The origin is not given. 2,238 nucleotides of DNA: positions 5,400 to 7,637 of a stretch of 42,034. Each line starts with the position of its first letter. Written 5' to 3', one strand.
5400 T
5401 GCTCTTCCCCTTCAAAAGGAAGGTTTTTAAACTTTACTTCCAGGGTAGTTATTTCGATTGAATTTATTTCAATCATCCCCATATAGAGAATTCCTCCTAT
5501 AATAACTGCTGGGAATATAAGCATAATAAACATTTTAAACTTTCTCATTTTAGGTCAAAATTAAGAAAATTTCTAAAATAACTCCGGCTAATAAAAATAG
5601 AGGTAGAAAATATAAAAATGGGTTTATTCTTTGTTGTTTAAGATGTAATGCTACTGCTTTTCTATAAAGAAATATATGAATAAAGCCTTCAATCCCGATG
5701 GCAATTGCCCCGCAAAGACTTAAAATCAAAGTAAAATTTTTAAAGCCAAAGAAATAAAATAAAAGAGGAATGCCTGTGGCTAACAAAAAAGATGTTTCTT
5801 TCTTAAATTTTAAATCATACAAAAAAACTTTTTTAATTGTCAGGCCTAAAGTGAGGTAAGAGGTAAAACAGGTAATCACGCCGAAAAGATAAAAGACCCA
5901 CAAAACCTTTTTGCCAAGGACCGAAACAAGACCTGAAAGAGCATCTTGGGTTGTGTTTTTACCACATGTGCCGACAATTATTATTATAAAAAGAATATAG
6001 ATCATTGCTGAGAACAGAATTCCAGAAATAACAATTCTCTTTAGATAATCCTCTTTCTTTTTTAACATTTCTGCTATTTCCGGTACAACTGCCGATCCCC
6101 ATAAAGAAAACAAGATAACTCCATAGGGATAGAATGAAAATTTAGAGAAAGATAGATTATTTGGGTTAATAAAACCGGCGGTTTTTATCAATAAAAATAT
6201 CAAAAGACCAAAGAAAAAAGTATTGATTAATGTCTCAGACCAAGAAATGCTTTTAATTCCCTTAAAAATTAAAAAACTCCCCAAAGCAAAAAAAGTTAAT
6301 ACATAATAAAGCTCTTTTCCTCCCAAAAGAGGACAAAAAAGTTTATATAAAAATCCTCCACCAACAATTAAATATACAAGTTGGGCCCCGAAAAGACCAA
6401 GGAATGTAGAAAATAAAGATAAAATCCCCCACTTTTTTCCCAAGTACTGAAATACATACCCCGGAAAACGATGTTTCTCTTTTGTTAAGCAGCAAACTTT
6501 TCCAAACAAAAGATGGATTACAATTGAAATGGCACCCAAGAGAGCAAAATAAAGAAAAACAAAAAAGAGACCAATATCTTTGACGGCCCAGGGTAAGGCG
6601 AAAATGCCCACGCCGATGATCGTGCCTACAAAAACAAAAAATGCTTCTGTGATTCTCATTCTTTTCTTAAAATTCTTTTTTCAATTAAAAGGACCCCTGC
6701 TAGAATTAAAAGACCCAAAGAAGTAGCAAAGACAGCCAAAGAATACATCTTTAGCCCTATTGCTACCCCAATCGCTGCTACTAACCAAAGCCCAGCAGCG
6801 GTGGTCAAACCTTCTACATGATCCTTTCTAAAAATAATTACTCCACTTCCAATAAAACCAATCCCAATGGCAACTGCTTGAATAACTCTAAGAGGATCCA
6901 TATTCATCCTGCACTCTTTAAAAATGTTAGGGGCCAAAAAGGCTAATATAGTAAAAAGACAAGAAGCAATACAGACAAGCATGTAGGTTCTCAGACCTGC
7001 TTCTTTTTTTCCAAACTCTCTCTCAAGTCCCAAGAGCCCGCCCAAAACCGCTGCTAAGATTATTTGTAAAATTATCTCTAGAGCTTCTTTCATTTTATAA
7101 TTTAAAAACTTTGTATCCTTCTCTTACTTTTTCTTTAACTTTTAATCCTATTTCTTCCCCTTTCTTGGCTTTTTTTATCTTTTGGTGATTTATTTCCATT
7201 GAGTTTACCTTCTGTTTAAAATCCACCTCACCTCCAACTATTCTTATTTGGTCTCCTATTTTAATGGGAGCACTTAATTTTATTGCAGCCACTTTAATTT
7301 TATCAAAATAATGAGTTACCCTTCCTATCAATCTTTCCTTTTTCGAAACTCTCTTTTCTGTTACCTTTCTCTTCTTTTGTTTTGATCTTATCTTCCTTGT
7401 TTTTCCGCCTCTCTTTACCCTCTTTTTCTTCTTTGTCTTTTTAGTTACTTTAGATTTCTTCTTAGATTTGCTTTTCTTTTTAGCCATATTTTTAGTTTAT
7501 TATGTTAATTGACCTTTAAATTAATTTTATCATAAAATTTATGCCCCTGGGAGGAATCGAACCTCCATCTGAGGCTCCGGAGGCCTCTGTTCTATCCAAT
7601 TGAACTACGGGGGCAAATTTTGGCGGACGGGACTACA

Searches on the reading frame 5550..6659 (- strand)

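Call 24: search_protein_families(library=pfam, proteins=[window:5550-6659:-], max_evalue=0.001)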
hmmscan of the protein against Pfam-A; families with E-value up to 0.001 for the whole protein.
window:5550-6659:- (369 aa): 2 families
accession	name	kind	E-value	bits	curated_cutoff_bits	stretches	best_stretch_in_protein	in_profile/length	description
PF01490.24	Aa_trans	-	2.9e-11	43.1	25.6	1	4-349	6-386/410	Transmembrane amino acid transporter protein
PF03222.19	Trp_Tyr_perm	-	3.4e-09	36.8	22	1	5-323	7-349/393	Tryptophan/tyrosine permease family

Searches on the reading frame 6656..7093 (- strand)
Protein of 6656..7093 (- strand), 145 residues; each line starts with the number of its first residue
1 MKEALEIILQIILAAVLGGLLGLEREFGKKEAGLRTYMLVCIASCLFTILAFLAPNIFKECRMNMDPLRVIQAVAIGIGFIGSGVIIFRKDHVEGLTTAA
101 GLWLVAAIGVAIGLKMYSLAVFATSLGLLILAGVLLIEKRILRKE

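Call 24: search_protein_families(library=pfam, proteins=[window:6656-7093:-], max_evalue=0.001)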
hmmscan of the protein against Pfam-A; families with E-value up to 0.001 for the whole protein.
window:6656-7093:- (145 aa): 1 family
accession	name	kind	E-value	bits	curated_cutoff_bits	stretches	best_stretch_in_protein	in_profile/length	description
PF02308.21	MgtC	-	2.7e-35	121.8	31.4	1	11-138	1-119/121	MgtC family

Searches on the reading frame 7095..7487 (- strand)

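Call 24: search_protein_families(library=pfam, proteins=[window:7095-7487:-], max_evalue=0.001)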
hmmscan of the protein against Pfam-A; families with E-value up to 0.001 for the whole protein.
window:7095-7487:- (130 aa): 1 family
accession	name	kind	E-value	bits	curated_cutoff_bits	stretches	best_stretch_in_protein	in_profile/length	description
PF03144.31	GTP_EFTU_D2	-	0.00094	20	30.3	1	75-118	13-59/73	Elongation factor Tu domain 2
